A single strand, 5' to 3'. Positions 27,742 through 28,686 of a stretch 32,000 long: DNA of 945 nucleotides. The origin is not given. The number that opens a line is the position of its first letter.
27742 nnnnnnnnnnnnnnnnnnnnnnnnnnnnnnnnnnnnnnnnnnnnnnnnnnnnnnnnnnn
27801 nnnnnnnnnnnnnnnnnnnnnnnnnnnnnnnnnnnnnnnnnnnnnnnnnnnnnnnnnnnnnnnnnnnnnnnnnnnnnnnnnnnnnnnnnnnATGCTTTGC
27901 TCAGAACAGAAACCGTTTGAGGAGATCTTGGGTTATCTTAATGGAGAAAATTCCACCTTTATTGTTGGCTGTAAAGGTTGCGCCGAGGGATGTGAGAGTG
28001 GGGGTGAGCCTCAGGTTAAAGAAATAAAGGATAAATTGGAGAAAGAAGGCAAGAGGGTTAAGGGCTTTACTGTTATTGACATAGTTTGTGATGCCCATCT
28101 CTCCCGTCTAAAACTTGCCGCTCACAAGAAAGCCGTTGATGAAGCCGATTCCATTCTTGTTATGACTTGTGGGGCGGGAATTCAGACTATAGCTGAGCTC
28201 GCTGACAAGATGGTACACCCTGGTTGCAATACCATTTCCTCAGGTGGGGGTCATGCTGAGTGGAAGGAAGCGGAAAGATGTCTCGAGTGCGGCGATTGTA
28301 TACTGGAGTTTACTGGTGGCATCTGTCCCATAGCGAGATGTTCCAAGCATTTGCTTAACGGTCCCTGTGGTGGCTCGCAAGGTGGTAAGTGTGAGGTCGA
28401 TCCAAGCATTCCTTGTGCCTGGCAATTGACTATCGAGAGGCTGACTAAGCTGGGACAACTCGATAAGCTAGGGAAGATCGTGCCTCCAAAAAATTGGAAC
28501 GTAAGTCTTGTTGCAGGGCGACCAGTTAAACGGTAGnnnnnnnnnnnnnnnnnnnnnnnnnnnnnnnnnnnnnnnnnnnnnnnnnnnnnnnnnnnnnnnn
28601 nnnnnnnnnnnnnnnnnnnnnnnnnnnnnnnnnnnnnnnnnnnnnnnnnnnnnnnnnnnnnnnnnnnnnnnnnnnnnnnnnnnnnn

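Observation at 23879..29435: Cytoplasmic [NiFe]-hydrogenase cassette nested inside the metV/metF unit: a candidate H2-linked methylene-THF reductase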

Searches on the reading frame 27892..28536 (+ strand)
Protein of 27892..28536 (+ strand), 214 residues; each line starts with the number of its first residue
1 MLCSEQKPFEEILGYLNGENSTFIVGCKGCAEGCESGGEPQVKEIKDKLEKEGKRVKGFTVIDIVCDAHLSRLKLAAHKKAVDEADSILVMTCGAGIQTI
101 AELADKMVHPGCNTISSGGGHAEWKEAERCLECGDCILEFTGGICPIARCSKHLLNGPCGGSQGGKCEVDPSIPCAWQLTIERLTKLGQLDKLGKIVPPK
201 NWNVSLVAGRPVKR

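Call 4: search_protein_families(library=pfam, proteins=[window:27892-28536:+], max_evalue=0.01)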
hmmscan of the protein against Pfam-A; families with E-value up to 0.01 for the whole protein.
window:27892-28536:+ (214 aa): 1 family
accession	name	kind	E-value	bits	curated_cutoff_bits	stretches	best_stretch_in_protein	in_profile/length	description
PF12225.13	DUF5981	-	8.8e-33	112.3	23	1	110-203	2-95/95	Methylene-tetrahydrofolate reductase C terminal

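Call 5: search_protein_families(library=ncbifam, proteins=[window:27892-28536:+], max_evalue=0.01)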
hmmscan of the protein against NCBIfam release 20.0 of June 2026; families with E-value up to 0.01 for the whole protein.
window:27892-28536:+ (214 aa): 0 families

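Call 25: search_solved_structures(query=window:27892-28536:+, max_evalue=0.01, show_alignments=2)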
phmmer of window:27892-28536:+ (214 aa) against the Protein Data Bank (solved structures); distinct sequences matched with E-value up to 0.01: 0.

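Call 45: find_homologous_proteins(query=window:27892-28536:+, max_evalue=0.00001)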
Query window:27892-28536:+ (214 aa): 7872 proteins with E <= 0.00001 among 8000 candidates; the best 120 are listed.
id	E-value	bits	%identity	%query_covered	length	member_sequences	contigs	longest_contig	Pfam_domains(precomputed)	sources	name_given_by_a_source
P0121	1.4e-134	465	95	100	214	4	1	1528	PF12225.14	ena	-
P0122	9.5e-125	432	87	100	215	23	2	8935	PF12225.14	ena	-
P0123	3.1e-120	418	84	100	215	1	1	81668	PF12225.14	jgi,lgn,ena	-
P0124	4.0e-113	394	80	100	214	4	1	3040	PF12225.14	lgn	-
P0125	5.1e-111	388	79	100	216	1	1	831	PF12225.14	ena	-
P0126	5.3e-111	388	77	100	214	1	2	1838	PF12225.14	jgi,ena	-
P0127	8.2e-110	384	76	100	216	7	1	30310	PF12225.14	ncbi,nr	ncbi:hypothetical protein ES706_03189 [subsurface metagenome]|nr:5,10-methylenetetrahydrofolate redu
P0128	5.2e-109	381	76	100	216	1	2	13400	PF12225.14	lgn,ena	-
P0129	9.4e-109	380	75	100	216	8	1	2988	PF12225.14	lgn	-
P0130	1.1e-108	380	76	100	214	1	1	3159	PF12225.14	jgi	-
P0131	1.5e-108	380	76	100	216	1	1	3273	PF12225.14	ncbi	-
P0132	1.8e-108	379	75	100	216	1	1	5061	PF12225.14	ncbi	-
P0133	3.3e-108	378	76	100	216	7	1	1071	PF12225.14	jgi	-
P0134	5.6e-108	378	76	100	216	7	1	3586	PF12225.14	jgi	-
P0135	1.2e-107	377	75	100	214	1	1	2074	PF12225.14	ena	-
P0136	1.3e-107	376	73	100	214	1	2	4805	PF12225.14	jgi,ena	-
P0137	1.7e-107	376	75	100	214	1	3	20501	PF12225.14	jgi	-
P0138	2.7e-107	375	75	100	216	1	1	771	PF12225.14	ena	-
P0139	2.7e-107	375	75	100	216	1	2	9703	PF12225.14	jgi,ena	-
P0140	1.1e-106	373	73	100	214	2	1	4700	PF12225.14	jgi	jgi:ferredoxin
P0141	1.3e-106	373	75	100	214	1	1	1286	PF12225.14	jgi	jgi:hypothetical protein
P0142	1.4e-106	373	75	100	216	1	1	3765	PF12225.14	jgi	jgi:ferredoxin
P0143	1.5e-106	373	75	100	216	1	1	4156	PF12225.14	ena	-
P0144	1.7e-106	373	75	100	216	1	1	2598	PF12225.14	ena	-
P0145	1.9e-106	373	74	100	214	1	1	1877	PF12225.14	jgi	jgi:hypothetical protein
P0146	2.6e-106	372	73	100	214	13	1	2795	PF12225.14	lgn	-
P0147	3.3e-106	372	74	100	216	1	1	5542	PF12225.14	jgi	jgi:ferredoxin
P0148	7.1e-106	371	74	100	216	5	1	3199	PF12225.14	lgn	-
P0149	7.8e-106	371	71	100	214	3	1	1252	PF12225.14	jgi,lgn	jgi:hypothetical protein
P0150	9.3e-106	370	74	100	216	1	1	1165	PF12225.14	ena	-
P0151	1.5e-105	370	74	100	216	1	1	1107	PF12225.14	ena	-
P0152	1.7e-105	370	73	100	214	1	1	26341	PF12225.14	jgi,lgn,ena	jgi:hypothetical protein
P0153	2.2e-105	369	71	100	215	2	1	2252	PF12225.14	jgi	-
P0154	2.9e-105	369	72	100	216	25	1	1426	PF12225.14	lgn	-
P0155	3.5e-105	369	72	100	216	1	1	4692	PF12225.14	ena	-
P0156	3.6e-105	368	72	100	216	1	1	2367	PF12225.14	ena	-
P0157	3.8e-105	368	72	100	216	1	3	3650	PF12225.14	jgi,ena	-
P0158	5.8e-105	368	74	100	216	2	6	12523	PF12225.14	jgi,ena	-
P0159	5.8e-105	368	72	100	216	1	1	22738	PF12225.14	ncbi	ncbi:MAG: methylenetetrahydrofolate reductase C-terminal domain-containing protein [Dehalococcoidia 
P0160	5.8e-105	368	73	100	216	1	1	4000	PF12225.14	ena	-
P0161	6.9e-105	368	73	100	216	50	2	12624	PF12225.14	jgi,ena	-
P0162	1.3e-104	367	73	100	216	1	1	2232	PF12225.14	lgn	-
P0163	1.6e-104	366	71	100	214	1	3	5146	PF12225.14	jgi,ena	jgi:ferredoxin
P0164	2.0e-104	366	72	100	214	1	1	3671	PF12225.14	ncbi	-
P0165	2.1e-104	366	73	100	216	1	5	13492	PF12225.14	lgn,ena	-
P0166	2.9e-104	365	72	100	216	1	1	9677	PF12225.14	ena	-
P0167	3.9e-104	365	73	100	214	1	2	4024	PF12225.14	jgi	jgi:hypothetical protein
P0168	4.4e-104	365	71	100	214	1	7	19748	PF12225.14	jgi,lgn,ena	-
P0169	5.0e-104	365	71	100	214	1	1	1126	PF12225.14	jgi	jgi:hypothetical protein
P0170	5.6e-104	365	72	100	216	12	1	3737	PF12225.14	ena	-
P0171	5.9e-104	364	72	100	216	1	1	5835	PF12225.14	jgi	jgi:hypothetical protein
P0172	9.1e-104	364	71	100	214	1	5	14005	PF12225.14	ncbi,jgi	jgi:hypothetical protein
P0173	1.1e-103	364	72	100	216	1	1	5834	PF12225.14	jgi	-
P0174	1.5e-103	363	72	100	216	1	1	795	PF12225.14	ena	-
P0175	1.6e-103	363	73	99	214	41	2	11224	PF12225.14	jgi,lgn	-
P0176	1.6e-103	363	73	100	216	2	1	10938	PF12225.14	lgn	-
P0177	2.5e-103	362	71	100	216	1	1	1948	PF12225.14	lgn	-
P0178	2.6e-103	362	71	100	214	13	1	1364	PF12225.14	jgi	jgi:ferredoxin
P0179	2.7e-103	362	72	100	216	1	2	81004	PF12225.14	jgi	-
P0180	2.8e-103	362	70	100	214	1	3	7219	PF12225.14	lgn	-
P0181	3.2e-103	362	71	100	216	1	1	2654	PF12225.14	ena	-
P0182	3.3e-103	362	72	100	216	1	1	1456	PF12225.14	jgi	jgi:hypothetical protein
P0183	3.4e-103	362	71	100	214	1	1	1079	PF12225.14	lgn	-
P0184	3.4e-103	362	71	100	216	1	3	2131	PF12225.14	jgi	-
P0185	3.8e-103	362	71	100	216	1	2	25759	PF12225.14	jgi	-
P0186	3.9e-103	362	71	100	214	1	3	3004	PF12225.14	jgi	jgi:ferredoxin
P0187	4.0e-103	362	71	100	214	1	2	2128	PF12225.14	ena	-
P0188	4.8e-103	362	72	100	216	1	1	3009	PF12225.14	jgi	jgi:hypothetical protein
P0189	6.2e-103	361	72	100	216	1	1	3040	PF12225.14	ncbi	-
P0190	6.5e-103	361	72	100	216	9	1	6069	PF12225.14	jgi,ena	-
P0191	6.6e-103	361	71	100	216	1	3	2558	PF12225.14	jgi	-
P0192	6.7e-103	361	71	100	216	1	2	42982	PF12225.14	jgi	-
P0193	6.8e-103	361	71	100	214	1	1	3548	PF12225.14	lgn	-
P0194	7.3e-103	361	71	100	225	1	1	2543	PF12225.14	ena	-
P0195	8.4e-103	361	71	100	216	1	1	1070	PF12225.14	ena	-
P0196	8.5e-103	361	70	100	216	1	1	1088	PF12225.14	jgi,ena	-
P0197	8.5e-103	361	73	100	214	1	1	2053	PF12225.14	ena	-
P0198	8.6e-103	361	71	100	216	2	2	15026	PF12225.14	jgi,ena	-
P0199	8.8e-103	361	70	100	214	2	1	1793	PF12225.14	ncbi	-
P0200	9.1e-103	361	73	100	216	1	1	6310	PF12225.14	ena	-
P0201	9.3e-103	361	71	100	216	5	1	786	PF12225.14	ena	-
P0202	1.1e-102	360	71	100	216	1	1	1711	PF12225.14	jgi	-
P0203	1.1e-102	360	71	100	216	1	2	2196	PF12225.14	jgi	-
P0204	1.2e-102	360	71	100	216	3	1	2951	PF12225.14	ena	-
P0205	1.2e-102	360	71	100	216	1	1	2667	PF12225.14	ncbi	-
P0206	1.2e-102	360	70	100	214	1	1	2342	PF12225.14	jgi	jgi:ferredoxin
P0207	1.3e-102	360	71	100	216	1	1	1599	PF12225.14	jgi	-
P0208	1.3e-102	360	70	100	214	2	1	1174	PF12225.14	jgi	jgi:ferredoxin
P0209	1.3e-102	360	72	100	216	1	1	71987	PF12225.14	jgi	-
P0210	1.3e-102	360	71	100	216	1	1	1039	PF12225.14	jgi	jgi:hypothetical protein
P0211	1.4e-102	360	72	100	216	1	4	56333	PF12225.14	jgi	-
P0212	1.4e-102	360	70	100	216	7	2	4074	PF12225.14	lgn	-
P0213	1.5e-102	360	71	100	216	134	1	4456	PF12225.14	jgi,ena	-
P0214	1.6e-102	360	71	100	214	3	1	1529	PF12225.14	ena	-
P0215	1.9e-102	360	71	100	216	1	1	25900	PF12225.14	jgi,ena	jgi:hypothetical protein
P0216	1.9e-102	360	72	100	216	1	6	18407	PF12225.14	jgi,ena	-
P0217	2.0e-102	360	71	100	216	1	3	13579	PF12225.14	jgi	jgi:hypothetical protein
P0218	2.0e-102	359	70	100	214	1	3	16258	PF12225.14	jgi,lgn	jgi:hypothetical protein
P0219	2.1e-102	359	70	100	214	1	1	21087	PF12225.14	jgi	jgi:ferredoxin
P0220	2.3e-102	359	71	100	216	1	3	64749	PF12225.14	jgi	jgi:hypothetical protein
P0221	2.3e-102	359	71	100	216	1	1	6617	PF12225.14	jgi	-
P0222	2.3e-102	359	71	100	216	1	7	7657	PF12225.14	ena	-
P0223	2.3e-102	359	71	100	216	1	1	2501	PF12225.14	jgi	-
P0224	2.3e-102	359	70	100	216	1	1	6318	PF12225.14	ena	-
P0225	2.3e-102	359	71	100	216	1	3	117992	PF12225.14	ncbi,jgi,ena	ncbi:MAG: methylenetetrahydrofolate reductase C-terminal domain-containing protein [Dehalococcoidia 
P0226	2.4e-102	359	71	100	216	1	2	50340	PF12225.14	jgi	-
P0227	2.6e-102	359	71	100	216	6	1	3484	PF12225.14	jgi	-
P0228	2.7e-102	359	71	100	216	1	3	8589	PF12225.14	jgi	jgi:hypothetical protein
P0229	3.2e-102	359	71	100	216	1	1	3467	PF12225.14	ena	-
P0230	3.3e-102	359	72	100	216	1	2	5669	PF12225.14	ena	-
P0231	3.5e-102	359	71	100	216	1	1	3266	PF12225.14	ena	-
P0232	3.5e-102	359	71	100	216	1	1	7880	PF12225.14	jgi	jgi:hypothetical protein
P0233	3.6e-102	359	71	100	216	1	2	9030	PF12225.14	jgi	jgi:hypothetical protein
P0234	3.7e-102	359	71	100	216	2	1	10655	PF12225.14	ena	-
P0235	4.1e-102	358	71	100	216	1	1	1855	PF12225.14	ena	-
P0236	4.1e-102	358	71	100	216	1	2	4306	PF12225.14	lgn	-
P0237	4.2e-102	358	71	100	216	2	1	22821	PF12225.14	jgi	jgi:hypothetical protein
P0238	4.4e-102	358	71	100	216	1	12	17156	PF12225.14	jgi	-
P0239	4.6e-102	358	71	100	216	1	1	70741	PF12225.14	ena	-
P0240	5.3e-102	358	70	100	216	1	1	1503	PF12225.14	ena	-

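Call 46: find_encoding_contigs(protein=P0123, flank=8000, max_places=3)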
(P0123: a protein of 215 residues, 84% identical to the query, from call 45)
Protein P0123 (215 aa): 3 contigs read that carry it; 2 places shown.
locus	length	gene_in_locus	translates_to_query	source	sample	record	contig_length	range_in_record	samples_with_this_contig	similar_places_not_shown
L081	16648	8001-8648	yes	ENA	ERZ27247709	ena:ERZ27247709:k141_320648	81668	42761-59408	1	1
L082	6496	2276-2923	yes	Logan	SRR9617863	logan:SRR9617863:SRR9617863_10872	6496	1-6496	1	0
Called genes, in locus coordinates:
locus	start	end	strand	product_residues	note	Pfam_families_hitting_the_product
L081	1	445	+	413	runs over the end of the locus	PF03598:CdhC, PF19436:ACS_CODH_B_C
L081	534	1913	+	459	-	PF04060:FeS, PF03599:CdhD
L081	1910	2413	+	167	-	PF01257:2Fe-2S_thioredx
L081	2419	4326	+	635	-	PF01512:Complex1_51K, PF10531:SLBB (weak), PF10589:NADH_4Fe-4S, PF13187:Fer4_9 (weak), PF13237:Fer4_10 (weak), PF14697:Fer4_21 (weak), PF25160:LdpA_Fe-S-bd (weak), PF12797:Fer4_2 (weak), +1 more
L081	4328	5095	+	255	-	PF00142:Fer4_NifH (faint), PF01656:CbiA, PF06564:CBP_BcsQ (weak), PF13614:AAA_31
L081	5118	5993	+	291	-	PF01058:Oxidored_q6, PF14720:NiFe_hyd_SSU_C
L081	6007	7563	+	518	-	PF27537:HoxH, PF00374:NiFeSe_Hases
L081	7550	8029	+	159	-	PF01750:HycI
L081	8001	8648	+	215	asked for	PF12225:DUF5981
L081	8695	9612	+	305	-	PF02219:MTHFR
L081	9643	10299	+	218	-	PF12654:DUF3786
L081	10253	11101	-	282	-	PF01656:CbiA, PF02374:ArsA_ATPase, PF10609:ParA (weak), PF13614:AAA_31, PF20720:nSTAND3 (weak)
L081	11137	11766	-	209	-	PF00300:His_Phos_1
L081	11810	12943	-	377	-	PF00712:DNA_pol3_beta, PF02767:DNA_pol3_beta_2, PF02768:DNA_pol3_beta_3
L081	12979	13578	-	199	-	PF01725:Ham1p_like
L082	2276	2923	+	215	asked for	PF12225:DUF5981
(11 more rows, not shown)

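Call 47: find_encoding_contigs(protein=P0239, flank=8000, max_places=3)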
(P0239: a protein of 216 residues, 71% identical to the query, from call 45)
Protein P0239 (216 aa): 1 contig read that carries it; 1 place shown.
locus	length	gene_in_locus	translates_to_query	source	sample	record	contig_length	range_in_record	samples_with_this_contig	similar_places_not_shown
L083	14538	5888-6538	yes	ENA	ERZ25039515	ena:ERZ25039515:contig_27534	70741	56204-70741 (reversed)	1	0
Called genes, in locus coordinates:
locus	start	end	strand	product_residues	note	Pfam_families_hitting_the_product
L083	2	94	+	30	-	?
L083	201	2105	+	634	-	PF01512:Complex1_51K, PF10531:SLBB (weak), PF10589:NADH_4Fe-4S, PF13237:Fer4_10 (weak), PF14697:Fer4_21 (weak), PF25160:LdpA_Fe-S-bd (weak)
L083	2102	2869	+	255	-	PF00142:Fer4_NifH, PF01656:CbiA, PF02374:ArsA_ATPase (weak), PF06564:CBP_BcsQ (faint), PF10609:ParA (faint), PF13614:AAA_31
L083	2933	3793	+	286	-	PF01058:Oxidored_q6, PF14720:NiFe_hyd_SSU_C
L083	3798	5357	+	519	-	PF27537:HoxH (weak), PF00374:NiFeSe_Hases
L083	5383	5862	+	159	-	PF01750:HycI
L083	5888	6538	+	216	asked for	PF12225:DUF5981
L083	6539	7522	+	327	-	PF02219:MTHFR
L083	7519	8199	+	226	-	PF12654:DUF3786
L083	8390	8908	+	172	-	PF01257:2Fe-2S_thioredx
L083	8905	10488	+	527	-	PF01257:2Fe-2S_thioredx (faint), PF01512:Complex1_51K, PF10531:SLBB (weak), PF10589:NADH_4Fe-4S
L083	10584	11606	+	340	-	PF14691:Fer4_20, PF01946:Thi4 (weak), PF00890:FAD_binding_2 (weak), PF01266:DAO, PF07992:Pyr_redox_2, PF12831:FAD_oxidored (weak), PF13450:NAD_binding_8, PF01593:Amino_oxidase (weak), +4 more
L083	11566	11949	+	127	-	-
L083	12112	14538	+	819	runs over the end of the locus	PF00111:Fer2 (weak), PF13510:Fer2_4, PF12838:Fer4_7 (weak), PF22117:Fer4_Nqo3 (weak), PF04879:Molybdop_Fe4S4, PF00384:Molybdopterin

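Call 53: predict_structure(alignment_id=A2)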
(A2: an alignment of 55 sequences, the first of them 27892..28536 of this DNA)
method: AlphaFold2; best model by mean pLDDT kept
length: 214 residues; sequences in the alignment: 55
mean_pLDDT: 77.8   pTM: 0.81
mean pLDDT of the five models: 77.8, 72.5, 67.3, 65.6, 63.7
residues with pLDDT >= 90: 89; 70-90: 60; 50-70: 28; < 50: 37
segments of 3 or more residues with pLDDT < 50: 118-134, 155-157, 160-162, 203-214
pLDDT, mean of each block of 10 residues (from residue 1): 81 89 94 90 97 96 93 97 97 87 93 65 41 62 78 54 56 77 91 70 42 30
secondary structure, 60 per line:
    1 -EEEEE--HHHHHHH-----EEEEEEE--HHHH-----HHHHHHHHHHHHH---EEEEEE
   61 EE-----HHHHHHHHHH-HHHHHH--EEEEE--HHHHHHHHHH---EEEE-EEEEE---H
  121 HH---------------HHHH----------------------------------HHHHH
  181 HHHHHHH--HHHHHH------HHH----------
elements in order: E2-6 H9-15 E21-27 H30-33 H39-51 E55-62 H68-77 H79-84 E87-91 H94-103 E107-110 E112-116 H138-141 H176-187 H190-195

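Call 56: fold_search(model_id=the predicted structure, library=pdb)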
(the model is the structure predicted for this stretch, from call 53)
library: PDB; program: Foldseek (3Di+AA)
matches with E <= 10: 1276; with E <= 0.001: 0
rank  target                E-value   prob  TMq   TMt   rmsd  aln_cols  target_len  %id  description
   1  8wpu_B                6.1e-03  1.00  0.34  0.10   3.4       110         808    9  Human calcium-sensing receptor(CaSR) bound to cinacalcet in complex with Gq protein (released 2023-11-22)
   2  6q2d_B                6.1e-03  1.00  0.30  0.21   5.0       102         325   15  Crystal structure of Methanobrevibacter smithii Dph2 in complex with Methanobrevibacter smithii elongation factor 2 (released 2019-10-16)
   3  9asb_R                6.5e-03  1.00  0.33  0.10   3.3       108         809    9  Structure of human calcium-sensing receptor in complex with chimeric Gq (miniGisq) protein in nanodiscs (released 2024-04-17)
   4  6q2e_B                6.5e-03  1.00  0.30  0.21   4.9       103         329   16  Crystal structure of Methanobrevibacter smithii Dph2 bound to 5'-methylthioadenosine (released 2019-10-16)
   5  7sil_A                8.3e-03  1.00  0.33  0.10   3.4       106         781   10  Structure of positive allosteric modulator-bound active human calcium-sensing receptor (released 2022-01-19)
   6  6q2e_A                9.4e-03  0.99  0.30  0.21   5.1       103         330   16  Crystal structure of Methanobrevibacter smithii Dph2 bound to 5'-methylthioadenosine (released 2019-10-16)
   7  8wpu_A                1.1e-02  1.00  0.31  0.09   3.4        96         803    9  Human calcium-sensing receptor(CaSR) bound to cinacalcet in complex with Gq protein (released 2023-11-22)
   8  5cnm                  1.1e-02  0.77  0.34  0.18  18.0       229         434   10  mGluR3 complexed with glutamate analog (released 2015-09-09)
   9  9j7i_A                1.1e-02  1.00  0.31  0.16   3.5        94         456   12  Cryo-EM Structure of calcium sensing receptor in complex gamma-glutamyl-valyl-glycine as a kokumi substance (released 2025-02-19)
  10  7m3e_A                1.2e-02  1.00  0.31  0.09   3.5        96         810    9  Asymmetric Activation of the Calcium Sensing Receptor Homodimer (released 2021-06-30)
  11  7dd5_B                1.2e-02  0.69  0.33  0.11  18.2       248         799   10  Structure of Calcium-Sensing Receptor in complex with NPS-2143 (released 2021-06-16)
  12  8szh_B                1.3e-02  0.99  0.30  0.09   3.5        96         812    9  Cryo-EM structure of cinacalcet-bound human calcium-sensing receptor CaSR-Gi complex in lipid nanodiscs (released 2024-02-07)
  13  6bxo_B                1.4e-02  0.99  0.31  0.22   5.0       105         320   16  Crystal structure of Candidatus Methanoperedens nitroreducens Dph2 with 4Fe-4S cluster and SAH (released 2018-04-11)
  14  6bxm_B                1.4e-02  0.99  0.30  0.22   5.0       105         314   16  Crystal structure of Candidatus Methanoperedens nitroreducens Dph2 with 4Fe-4S cluster and SAM/cleaved SAM (released 2018-04-11)
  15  4rkq_D                1.4e-02  0.99  0.32  0.26   5.4       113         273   13  Crystal structure of LacI family transcriptional regulator from Arthrobacter sp. FB24, target EFI-560007 (released 2014-11-12)
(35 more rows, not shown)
